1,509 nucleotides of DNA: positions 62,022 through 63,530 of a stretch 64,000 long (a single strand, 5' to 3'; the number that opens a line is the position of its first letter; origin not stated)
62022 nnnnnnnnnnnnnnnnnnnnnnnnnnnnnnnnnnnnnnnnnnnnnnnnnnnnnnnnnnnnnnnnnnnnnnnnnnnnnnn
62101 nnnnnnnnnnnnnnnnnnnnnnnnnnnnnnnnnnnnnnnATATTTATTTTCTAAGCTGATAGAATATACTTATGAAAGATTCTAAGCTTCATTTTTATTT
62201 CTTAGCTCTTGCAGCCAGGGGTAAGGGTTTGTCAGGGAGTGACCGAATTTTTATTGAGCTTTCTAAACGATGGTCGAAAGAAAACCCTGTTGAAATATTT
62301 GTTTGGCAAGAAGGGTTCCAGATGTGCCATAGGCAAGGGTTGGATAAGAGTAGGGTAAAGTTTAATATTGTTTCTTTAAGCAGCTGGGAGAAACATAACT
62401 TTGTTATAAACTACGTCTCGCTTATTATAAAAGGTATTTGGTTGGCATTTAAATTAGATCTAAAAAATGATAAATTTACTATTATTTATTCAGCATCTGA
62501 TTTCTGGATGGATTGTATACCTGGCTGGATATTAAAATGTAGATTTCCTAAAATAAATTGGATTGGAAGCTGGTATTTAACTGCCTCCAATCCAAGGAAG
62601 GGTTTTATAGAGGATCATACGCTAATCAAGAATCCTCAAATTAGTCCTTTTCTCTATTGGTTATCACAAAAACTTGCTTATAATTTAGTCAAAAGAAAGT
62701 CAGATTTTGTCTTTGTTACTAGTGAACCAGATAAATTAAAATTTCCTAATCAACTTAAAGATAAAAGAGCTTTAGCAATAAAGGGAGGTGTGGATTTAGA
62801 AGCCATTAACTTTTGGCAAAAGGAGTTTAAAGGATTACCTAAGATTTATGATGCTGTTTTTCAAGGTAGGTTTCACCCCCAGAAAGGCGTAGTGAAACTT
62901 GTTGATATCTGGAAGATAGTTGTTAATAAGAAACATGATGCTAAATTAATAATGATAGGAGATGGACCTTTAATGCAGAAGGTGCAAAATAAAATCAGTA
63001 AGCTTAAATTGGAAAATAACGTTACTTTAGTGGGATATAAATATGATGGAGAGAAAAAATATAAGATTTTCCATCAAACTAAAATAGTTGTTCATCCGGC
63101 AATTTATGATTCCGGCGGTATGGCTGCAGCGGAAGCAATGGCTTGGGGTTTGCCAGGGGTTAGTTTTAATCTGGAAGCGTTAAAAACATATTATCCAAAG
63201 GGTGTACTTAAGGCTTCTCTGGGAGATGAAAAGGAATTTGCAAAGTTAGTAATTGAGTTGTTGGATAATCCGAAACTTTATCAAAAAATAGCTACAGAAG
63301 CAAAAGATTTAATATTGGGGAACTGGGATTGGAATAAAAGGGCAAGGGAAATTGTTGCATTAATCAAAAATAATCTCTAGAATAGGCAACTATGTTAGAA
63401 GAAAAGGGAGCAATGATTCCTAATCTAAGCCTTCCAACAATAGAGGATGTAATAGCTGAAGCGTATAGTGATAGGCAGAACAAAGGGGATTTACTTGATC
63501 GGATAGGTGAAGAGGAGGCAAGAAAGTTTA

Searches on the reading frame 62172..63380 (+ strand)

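Call 50: search_protein_families(library=pfam, proteins=[window:62172-63380:+], max_evalue=10)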
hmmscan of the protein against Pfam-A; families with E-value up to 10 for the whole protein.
window:62172-63380:+ (402 aa): 4 families
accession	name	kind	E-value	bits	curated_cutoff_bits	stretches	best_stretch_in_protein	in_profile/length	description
PF00534.26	Glycos_transf_1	-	3.1e-26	92.4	26.4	1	227-378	17-170/172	Glycosyl transferases group 1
PF13692.12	Glyco_trans_1_4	-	2.1e-22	80.4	27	1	228-366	4-142/142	Glycosyl transferases group 1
PF13524.12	Glyco_trans_1_2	-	3.5e-08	33.9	25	1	283-395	16-143/144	Glycosyl transferase-like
PF20706.3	GT4-conflict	-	0.00024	20.6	26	1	225-328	197-307/385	Family 4 Glycosyltransferase in conflict systems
